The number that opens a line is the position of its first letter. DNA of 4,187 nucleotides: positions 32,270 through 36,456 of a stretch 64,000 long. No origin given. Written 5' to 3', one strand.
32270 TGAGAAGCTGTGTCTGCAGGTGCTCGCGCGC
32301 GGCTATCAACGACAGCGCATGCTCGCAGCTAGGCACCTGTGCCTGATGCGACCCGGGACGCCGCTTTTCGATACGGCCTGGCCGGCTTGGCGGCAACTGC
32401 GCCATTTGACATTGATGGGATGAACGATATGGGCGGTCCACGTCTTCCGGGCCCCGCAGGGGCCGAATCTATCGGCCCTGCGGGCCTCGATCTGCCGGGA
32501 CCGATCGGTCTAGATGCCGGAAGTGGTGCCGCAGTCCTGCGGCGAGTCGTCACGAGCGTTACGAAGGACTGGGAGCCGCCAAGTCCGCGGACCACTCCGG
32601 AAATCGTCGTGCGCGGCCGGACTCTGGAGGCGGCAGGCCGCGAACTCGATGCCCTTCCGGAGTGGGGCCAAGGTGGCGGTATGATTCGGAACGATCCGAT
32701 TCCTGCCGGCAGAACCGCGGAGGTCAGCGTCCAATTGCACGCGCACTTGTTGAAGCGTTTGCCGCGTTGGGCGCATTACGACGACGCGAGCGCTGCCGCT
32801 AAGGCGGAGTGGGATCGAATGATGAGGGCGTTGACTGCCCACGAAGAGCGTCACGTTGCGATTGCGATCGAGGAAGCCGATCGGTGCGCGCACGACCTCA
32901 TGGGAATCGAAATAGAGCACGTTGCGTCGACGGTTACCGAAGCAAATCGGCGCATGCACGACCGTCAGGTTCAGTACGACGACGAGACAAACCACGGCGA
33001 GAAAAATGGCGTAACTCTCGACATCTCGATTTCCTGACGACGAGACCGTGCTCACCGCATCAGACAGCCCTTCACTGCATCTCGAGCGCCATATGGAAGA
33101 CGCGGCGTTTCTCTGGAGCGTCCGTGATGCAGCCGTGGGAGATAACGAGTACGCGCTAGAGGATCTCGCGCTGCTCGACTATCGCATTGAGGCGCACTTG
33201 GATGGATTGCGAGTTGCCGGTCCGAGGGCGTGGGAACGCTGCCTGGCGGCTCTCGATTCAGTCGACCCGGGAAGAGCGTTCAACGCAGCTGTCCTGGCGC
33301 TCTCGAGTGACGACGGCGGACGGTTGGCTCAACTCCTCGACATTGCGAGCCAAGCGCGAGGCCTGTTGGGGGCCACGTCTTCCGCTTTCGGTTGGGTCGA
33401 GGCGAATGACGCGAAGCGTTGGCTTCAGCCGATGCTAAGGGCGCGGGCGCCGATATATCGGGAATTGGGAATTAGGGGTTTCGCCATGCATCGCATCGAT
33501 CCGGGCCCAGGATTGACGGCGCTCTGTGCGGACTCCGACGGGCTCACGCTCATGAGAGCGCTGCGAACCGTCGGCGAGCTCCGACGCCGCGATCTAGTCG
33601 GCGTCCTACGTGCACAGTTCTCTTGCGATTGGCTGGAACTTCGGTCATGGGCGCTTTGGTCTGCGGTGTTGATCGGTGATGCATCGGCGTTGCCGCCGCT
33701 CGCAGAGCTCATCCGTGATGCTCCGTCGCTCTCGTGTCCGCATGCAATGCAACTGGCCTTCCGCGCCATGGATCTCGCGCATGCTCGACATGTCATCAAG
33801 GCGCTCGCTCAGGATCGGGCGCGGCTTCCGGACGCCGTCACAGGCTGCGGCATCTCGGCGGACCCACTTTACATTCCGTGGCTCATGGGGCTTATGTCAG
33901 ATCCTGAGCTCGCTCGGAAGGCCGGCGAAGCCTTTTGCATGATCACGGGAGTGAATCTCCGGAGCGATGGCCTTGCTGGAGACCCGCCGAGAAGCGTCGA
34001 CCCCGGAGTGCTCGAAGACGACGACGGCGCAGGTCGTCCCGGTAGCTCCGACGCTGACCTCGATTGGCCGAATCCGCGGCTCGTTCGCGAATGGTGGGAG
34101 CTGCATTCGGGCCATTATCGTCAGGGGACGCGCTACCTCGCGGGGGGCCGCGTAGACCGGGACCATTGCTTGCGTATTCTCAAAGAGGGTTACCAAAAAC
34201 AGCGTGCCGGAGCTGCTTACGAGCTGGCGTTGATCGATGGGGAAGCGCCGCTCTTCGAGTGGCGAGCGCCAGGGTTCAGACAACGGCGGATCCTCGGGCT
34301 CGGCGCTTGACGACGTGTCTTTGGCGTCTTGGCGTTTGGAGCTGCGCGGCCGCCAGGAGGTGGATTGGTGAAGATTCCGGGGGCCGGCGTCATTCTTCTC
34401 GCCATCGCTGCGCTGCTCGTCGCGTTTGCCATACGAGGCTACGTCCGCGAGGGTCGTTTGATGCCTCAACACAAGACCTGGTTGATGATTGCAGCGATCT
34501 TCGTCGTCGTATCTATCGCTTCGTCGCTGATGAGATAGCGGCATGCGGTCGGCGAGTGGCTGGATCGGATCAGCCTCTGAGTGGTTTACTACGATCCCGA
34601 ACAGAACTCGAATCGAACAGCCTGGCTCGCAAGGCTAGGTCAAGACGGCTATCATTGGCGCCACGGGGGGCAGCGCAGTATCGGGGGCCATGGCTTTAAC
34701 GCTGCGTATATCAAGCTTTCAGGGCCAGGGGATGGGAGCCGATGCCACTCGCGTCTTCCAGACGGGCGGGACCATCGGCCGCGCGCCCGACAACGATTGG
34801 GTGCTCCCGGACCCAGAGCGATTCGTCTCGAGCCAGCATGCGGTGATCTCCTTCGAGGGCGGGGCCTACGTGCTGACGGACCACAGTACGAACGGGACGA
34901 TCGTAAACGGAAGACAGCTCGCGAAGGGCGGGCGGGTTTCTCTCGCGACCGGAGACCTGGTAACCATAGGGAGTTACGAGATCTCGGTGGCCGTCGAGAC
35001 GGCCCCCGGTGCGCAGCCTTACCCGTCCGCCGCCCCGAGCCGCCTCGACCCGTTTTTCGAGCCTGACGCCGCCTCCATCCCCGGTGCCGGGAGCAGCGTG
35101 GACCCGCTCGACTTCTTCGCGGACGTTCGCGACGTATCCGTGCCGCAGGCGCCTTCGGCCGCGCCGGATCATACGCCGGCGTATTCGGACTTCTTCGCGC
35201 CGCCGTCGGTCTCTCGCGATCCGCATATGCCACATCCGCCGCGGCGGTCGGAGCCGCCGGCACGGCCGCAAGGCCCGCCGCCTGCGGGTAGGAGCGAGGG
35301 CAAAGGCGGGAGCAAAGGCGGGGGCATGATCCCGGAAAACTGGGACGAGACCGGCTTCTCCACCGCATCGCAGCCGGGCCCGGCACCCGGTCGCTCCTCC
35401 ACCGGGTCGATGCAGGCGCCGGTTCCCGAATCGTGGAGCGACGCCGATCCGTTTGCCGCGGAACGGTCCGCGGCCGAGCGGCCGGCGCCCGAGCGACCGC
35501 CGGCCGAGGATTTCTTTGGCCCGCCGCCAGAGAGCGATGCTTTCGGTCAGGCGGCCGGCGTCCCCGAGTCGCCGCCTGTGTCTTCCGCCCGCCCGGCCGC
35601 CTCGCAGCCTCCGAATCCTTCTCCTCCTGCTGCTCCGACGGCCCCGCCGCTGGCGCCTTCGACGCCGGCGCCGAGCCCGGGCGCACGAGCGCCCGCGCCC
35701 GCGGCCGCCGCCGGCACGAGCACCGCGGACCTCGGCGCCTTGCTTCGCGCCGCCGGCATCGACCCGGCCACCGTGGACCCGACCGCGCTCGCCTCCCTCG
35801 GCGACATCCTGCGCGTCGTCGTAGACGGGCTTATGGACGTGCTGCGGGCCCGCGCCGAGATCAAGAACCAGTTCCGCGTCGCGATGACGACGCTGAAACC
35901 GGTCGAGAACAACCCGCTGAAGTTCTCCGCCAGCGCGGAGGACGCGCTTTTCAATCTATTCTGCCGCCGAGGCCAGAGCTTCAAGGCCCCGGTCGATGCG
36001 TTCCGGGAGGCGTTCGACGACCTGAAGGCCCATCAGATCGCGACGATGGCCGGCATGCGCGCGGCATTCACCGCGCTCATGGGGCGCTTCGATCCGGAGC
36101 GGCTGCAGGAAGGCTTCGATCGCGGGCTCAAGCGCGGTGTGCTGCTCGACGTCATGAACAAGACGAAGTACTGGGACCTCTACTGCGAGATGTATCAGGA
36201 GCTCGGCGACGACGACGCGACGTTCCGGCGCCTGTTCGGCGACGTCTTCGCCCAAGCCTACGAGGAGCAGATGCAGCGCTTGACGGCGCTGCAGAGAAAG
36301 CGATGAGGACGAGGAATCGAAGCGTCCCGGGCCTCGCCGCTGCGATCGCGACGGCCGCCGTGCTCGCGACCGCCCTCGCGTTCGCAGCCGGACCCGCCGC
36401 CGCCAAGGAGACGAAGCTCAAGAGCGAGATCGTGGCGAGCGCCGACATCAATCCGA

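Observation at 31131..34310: HExxH (DUF922-like) protein flanked by two paralogous TIGR02270-type helical-repeat proteins: candidate uncharacterised T6SS effector module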

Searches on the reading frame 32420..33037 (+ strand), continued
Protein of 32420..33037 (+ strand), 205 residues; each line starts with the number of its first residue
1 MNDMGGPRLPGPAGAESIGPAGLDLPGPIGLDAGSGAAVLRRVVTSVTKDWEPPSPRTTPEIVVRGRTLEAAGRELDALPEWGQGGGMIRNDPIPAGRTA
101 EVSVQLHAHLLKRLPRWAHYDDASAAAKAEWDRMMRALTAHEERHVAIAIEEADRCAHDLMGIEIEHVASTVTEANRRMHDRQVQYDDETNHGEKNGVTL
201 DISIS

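Call 57: search_protein_representatives(alignment_id=A2)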
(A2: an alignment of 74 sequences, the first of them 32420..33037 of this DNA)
Query: 74 sequences, 219 profile positions. Proteins with E-value up to 0.001 (for the whole library): 2426; up to 1e-10: 393; up to 1e-30: 41. The best 150 are listed.
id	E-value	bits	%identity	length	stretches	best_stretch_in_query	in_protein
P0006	1.4e-96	338.5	-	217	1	1-219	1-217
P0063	3.7e-89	314.3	-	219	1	1-218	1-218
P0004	9.5e-82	290.0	-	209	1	1-219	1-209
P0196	2.2e-81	288.9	-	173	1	48-219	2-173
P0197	1.9e-79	282.5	-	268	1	12-219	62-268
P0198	5.5e-70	251.6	-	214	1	1-217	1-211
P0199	4.9e-66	238.7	-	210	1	1-218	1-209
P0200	8.8e-59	214.9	-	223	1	1-219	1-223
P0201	1.1e-56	208.0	-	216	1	1-216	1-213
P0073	3.6e-56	206.4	-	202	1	2-151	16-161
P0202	5.0e-54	199.4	-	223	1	1-219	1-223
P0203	1.7e-53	197.6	-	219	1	1-217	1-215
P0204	1.8e-51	191.0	-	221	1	1-219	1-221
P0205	1.6e-50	187.9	-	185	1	1-148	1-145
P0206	2.0e-49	184.4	-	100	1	120-219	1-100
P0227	2.7e-32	128.3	-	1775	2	64-208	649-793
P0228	3.5e-32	128.0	-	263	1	69-218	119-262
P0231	8.7e-31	123.4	-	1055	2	56-208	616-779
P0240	1.6e-28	116.0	-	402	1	66-219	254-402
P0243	4.7e-28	114.5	-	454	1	67-218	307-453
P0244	4.9e-28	114.4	-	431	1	30-218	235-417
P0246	2.9e-27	111.9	-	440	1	67-219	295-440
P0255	2.1e-26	109.1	-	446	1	64-218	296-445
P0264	1.2e-25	106.6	-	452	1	67-217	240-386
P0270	1.8e-24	102.8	-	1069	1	51-218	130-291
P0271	2.1e-24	102.6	-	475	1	68-214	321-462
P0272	3.6e-24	101.8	-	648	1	69-217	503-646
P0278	1.3e-22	96.7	-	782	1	71-219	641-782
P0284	4.1e-22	95.1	-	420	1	68-218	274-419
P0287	1.2e-21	93.5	-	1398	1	67-214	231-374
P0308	3.7e-19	85.4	-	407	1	63-218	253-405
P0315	1.4e-18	83.5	-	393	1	69-206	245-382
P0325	7.0e-18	81.2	-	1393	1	68-208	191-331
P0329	8.5e-18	80.9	-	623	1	22-208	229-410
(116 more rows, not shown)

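Call 58: search_protein_families(library=pfam, proteins=[P0272, P0278, P0240, P0243, P0244, P0271, P0231, P0329, P0228, P0264], max_evalue=0.001)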
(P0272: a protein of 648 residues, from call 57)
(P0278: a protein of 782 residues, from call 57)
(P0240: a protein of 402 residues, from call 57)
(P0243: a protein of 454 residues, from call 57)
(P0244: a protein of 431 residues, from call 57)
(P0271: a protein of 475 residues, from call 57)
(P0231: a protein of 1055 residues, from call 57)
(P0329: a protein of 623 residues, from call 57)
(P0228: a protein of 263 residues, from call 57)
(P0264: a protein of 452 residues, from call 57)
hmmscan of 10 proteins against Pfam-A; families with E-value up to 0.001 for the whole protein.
P0272 (648 aa): 2 families
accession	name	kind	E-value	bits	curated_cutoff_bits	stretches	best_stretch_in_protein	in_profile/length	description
PF13699.11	eCIS_core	-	4e-31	107.5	22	1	400-476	1-77/79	eCIS core domain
PF06037.17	DUF922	-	2.1e-23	83.6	27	1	502-636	1-153/153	Bacterial protein of unknown function (DUF922)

P0278 (782 aa): 2 families
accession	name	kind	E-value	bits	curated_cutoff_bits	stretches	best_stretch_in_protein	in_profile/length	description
PF13699.11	eCIS_core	-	2.3e-29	101.8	22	1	166-242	2-78/79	eCIS core domain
PF06037.17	DUF922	-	2.2e-22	80.2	27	1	638-770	1-153/153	Bacterial protein of unknown function (DUF922)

P0240 (402 aa): 2 families
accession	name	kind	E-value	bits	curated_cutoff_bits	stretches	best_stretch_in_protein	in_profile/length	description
PF13699.11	eCIS_core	-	5.8e-31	106.9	22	1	148-224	2-78/79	eCIS core domain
PF06037.17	DUF922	-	1.3e-23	84.2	27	1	258-390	3-153/153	Bacterial protein of unknown function (DUF922)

P0243 (454 aa): 2 families
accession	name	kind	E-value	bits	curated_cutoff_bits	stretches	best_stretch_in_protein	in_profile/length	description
PF13699.11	eCIS_core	-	4.9e-31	107.2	22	1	209-285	1-77/79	eCIS core domain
PF06037.17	DUF922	-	1.9e-24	87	27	1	308-442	1-153/153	Bacterial protein of unknown function (DUF922)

P0244 (431 aa): 2 families
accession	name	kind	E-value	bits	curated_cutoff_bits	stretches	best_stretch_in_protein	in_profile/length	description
PF13699.11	eCIS_core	-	1.6e-31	108.7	22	1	163-238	2-77/79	eCIS core domain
PF06037.17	DUF922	-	8.6e-22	78.3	27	1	274-406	3-153/153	Bacterial protein of unknown function (DUF922)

P0271 (475 aa): 2 families
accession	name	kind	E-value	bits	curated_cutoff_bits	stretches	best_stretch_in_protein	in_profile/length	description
PF13699.11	eCIS_core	-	7.2e-28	97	22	1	219-292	1-78/79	eCIS core domain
PF06037.17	DUF922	-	6.8e-22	78.6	27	1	322-455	2-153/153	Bacterial protein of unknown function (DUF922)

P0231 (1055 aa): 2 families
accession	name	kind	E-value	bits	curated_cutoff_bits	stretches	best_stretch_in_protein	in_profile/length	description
PF06037.17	DUF922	-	8.2e-43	146.6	27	2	435-568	2-153/153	Bacterial protein of unknown function (DUF922)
PF20573.4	DUF6782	-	0.00071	19.3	27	0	846-971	16-142/241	Putative metallopeptidase family (DUF6782)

P0329 (623 aa): 2 families
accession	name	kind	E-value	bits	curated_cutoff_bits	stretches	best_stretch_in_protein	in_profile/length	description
PF13699.11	eCIS_core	-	3.8e-30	104.3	22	1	105-182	1-78/79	eCIS core domain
PF06037.17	DUF922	-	5.1e-23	82.3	27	1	273-404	3-153/153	Bacterial protein of unknown function (DUF922)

P0228 (263 aa): 1 family
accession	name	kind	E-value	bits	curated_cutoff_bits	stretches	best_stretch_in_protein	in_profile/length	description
PF06037.17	DUF922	-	4.4e-27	95.5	27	1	120-251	3-153/153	Bacterial protein of unknown function (DUF922)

P0264 (452 aa): 2 families
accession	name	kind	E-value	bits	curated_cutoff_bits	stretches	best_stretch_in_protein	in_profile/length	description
PF13699.11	eCIS_core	-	1e-20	74.1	22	1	112-188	1-78/79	eCIS core domain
PF06037.17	DUF922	-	9.1e-18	65.2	27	1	241-375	1-152/153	Bacterial protein of unknown function (DUF922)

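Call 59: search_protein_families(library=pfam, proteins=[P0227, P0270, P0287, P0325, P0246, P0255, P0284, P0308, P0315, P0197], max_evalue=0.001)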
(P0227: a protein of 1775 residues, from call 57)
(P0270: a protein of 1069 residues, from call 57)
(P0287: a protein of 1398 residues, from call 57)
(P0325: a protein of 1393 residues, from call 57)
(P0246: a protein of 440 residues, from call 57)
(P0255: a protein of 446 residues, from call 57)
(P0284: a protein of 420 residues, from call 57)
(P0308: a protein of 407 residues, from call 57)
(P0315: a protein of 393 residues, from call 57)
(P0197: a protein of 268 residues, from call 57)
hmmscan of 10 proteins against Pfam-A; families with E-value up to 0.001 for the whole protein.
P0227 (1775 aa): 2 families
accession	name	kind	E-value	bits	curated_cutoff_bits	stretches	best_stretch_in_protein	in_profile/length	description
PF06037.17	DUF922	-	9e-43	146.4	27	2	654-787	2-153/153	Bacterial protein of unknown function (DUF922)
PF20573.4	DUF6782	-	0.00049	19.9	27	1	1567-1649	15-103/241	Putative metallopeptidase family (DUF6782)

P0270 (1069 aa): 1 family
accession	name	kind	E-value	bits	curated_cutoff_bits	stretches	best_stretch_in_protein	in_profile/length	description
PF06037.17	DUF922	-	7.5e-18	65.5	27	1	147-279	4-152/153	Bacterial protein of unknown function (DUF922)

P0287 (1398 aa): 2 families
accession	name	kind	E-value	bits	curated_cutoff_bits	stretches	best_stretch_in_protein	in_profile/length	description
PF13699.11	eCIS_core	-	1.1e-26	93.2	22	1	1-68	10-77/79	eCIS core domain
PF06037.17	DUF922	-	7.3e-24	85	27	1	232-365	1-153/153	Bacterial protein of unknown function (DUF922)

P0325 (1393 aa): 1 family
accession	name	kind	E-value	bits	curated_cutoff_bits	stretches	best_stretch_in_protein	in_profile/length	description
PF06037.17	DUF922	-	2.2e-23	83.5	27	1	194-325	4-153/153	Bacterial protein of unknown function (DUF922)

P0246 (440 aa): 2 families
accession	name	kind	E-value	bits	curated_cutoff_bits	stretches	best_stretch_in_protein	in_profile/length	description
PF13699.11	eCIS_core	-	5.3e-31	107.1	22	1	199-275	1-77/79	eCIS core domain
PF06037.17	DUF922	-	2.3e-23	83.4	27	1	296-428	1-153/153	Bacterial protein of unknown function (DUF922)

P0255 (446 aa): 2 families
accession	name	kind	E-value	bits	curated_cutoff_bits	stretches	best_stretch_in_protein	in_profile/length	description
PF13699.11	eCIS_core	-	2.6e-29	101.7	22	1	176-252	1-77/79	eCIS core domain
PF06037.17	DUF922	-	4.1e-23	82.6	27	1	301-434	2-153/153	Bacterial protein of unknown function (DUF922)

P0284 (420 aa): 2 families
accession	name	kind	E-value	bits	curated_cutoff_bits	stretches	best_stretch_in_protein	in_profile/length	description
PF13699.11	eCIS_core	-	6.8e-30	103.5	22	1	90-167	1-78/79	eCIS core domain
PF06037.17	DUF922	-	5.3e-18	66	27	1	274-408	1-153/153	Bacterial protein of unknown function (DUF922)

P0308 (407 aa): 1 family
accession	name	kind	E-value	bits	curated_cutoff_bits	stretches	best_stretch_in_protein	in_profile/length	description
PF06037.17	DUF922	-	1.4e-19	71.1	27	1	257-394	1-153/153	Bacterial protein of unknown function (DUF922)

P0315 (393 aa): 2 families
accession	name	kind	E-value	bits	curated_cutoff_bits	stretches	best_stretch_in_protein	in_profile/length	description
PF06037.17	DUF922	-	1.5e-24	87.3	27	1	246-378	3-153/153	Bacterial protein of unknown function (DUF922)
PF13699.11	eCIS_core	-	1.9e-18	66.9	22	1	82-145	2-78/79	eCIS core domain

P0197 (268 aa): 1 family
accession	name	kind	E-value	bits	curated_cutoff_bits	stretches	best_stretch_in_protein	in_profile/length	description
PF06037.17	DUF922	-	4.2e-16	59.9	27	1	161-251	55-153/153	Bacterial protein of unknown function (DUF922)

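Call 88: search_protein_families(library=pfam, proteins=[L033:7725-8627:+, L033:11067-11345:+], max_evalue=0.1)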
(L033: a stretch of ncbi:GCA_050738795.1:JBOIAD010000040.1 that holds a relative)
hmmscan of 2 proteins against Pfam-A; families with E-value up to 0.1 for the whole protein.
L033:7725-8627:+ (300 aa): 2 families
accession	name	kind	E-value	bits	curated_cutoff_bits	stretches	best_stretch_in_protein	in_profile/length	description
PF23366.1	Beta-prop_HVO_0234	-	0.022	14.8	27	1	103-211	42-143/274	HVO_0234-like, beta propeller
PF14870.12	PSII_BNR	-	0.065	12.9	27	0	141-214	223-300/303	Photosynthesis system II assembly factor YCF48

L033:11067-11345:+ (92 aa): 0 families

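Call 100: search_protein_families(library=ncbifam, proteins=[L033:11067-11345:+, L007:10658-11434:-, window:32429-33037:+], max_evalue=0.1)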
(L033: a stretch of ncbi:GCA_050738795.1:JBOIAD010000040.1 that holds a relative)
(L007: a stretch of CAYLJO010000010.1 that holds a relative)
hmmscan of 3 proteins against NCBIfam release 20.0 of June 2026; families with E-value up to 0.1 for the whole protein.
L033:11067-11345:+ (92 aa): 0 families

L007:10658-11434:- (258 aa): 0 families

window:32429-33037:+ (202 aa): 0 families

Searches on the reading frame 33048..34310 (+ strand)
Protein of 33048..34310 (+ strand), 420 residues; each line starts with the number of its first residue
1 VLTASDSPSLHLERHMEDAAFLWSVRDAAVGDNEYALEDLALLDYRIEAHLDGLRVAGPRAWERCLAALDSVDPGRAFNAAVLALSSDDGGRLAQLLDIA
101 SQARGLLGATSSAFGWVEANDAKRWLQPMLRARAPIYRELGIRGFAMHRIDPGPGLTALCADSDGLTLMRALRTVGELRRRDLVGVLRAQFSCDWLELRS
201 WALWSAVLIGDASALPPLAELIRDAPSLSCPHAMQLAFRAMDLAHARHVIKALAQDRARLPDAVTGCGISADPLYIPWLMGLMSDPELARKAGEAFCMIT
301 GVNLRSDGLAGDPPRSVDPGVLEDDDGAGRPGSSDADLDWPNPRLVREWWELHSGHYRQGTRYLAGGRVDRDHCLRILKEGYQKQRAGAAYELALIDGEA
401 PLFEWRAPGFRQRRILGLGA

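Call 3: search_protein_families(library=pfam, proteins=[window:33048-34310:+], max_evalue=0.1)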
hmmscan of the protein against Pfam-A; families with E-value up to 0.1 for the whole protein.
window:33048-34310:+ (420 aa): 1 family
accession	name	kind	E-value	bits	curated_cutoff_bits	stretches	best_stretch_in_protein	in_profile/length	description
PF13646.12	HEAT_2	-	3e-06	27.8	27.7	1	155-226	3-75/88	HEAT repeats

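Call 4: search_protein_families(library=ncbifam, proteins=[window:33048-34310:+], max_evalue=0.1)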
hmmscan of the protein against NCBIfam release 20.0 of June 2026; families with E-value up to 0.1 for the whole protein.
window:33048-34310:+ (420 aa): 1 family
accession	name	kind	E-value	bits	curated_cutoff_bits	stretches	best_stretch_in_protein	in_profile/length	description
TIGR02270.1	TIGR02270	subfamily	4e-88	296.2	206.8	1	12-414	6-409/410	TIGR02270 family protein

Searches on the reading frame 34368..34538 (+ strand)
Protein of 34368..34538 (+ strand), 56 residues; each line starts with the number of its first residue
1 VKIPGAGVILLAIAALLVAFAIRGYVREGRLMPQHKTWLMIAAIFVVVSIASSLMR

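Call 100: search_protein_families(library=ncbifam, proteins=[window:34368-34538:+], max_evalue=0.1)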
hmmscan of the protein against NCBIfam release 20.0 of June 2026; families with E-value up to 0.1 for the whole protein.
window:34368-34538:+ (56 aa): 1 family
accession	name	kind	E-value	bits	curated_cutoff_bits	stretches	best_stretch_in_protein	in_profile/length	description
NF045624.1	filament_FraC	equivalog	0.042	13.8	100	1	7-49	5-47/170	filament integrity protein FraC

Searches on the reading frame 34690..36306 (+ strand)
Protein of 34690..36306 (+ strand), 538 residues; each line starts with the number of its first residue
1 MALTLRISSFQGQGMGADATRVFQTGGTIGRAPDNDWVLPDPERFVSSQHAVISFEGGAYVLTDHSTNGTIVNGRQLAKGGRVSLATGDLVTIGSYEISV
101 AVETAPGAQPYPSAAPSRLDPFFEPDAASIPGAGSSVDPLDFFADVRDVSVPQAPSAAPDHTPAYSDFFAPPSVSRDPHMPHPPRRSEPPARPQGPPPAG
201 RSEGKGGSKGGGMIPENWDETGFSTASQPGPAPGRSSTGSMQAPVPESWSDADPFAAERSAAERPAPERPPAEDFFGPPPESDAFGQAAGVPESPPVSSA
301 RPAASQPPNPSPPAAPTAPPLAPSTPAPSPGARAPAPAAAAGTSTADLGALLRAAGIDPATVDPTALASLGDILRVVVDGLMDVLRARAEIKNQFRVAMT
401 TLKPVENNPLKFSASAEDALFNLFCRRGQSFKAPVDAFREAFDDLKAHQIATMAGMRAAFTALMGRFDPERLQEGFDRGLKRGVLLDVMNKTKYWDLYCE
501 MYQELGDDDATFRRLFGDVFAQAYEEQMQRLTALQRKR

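Call 3: search_protein_families(library=pfam, proteins=[window:34690-36306:+], max_evalue=0.1)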
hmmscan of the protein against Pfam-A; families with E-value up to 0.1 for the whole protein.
window:34690-36306:+ (538 aa): 3 families
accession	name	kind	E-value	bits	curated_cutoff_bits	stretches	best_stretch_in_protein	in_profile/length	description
PF20232.3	T6SS_FHA_C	-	1.2e-56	191.8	23.7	1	360-527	8-180/180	C-terminal domain of Type VI secretion system FHA protein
PF00498.31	FHA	-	1.3e-18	67.7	20.7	1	28-94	2-67/67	FHA domain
PF16697.10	Yop-YscD_cpl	-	3e-08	34.3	33.2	1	25-100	17-90/94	Inner membrane component of T3SS, cytoplasmic domain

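Call 4: search_protein_families(library=ncbifam, proteins=[window:34690-36306:+], max_evalue=0.1)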
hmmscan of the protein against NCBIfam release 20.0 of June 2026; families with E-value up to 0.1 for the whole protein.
window:34690-36306:+ (538 aa): 4 families
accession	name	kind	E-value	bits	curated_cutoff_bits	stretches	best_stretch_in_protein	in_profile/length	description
TIGR03354.1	VI_FHA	hypoth_equivalog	1.2e-99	335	120.25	1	3-528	1-419/420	type VI secretion system-associated FHA domain protein TagH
NF049868.1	FhaB_Rv0019c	equivalog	9.7e-10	38.7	125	1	24-95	85-153/158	FHA domain-containing protein FhaB/FipA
NF033760.1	gliding_GltG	equivalog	9e-06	24.5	650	1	29-200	28-190/650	adventurous gliding motility protein GltG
NF052573.1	HisKinEspAMyxo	equivalog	0.026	12.6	1400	1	21-95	42-113/755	serine histidine kinase EspA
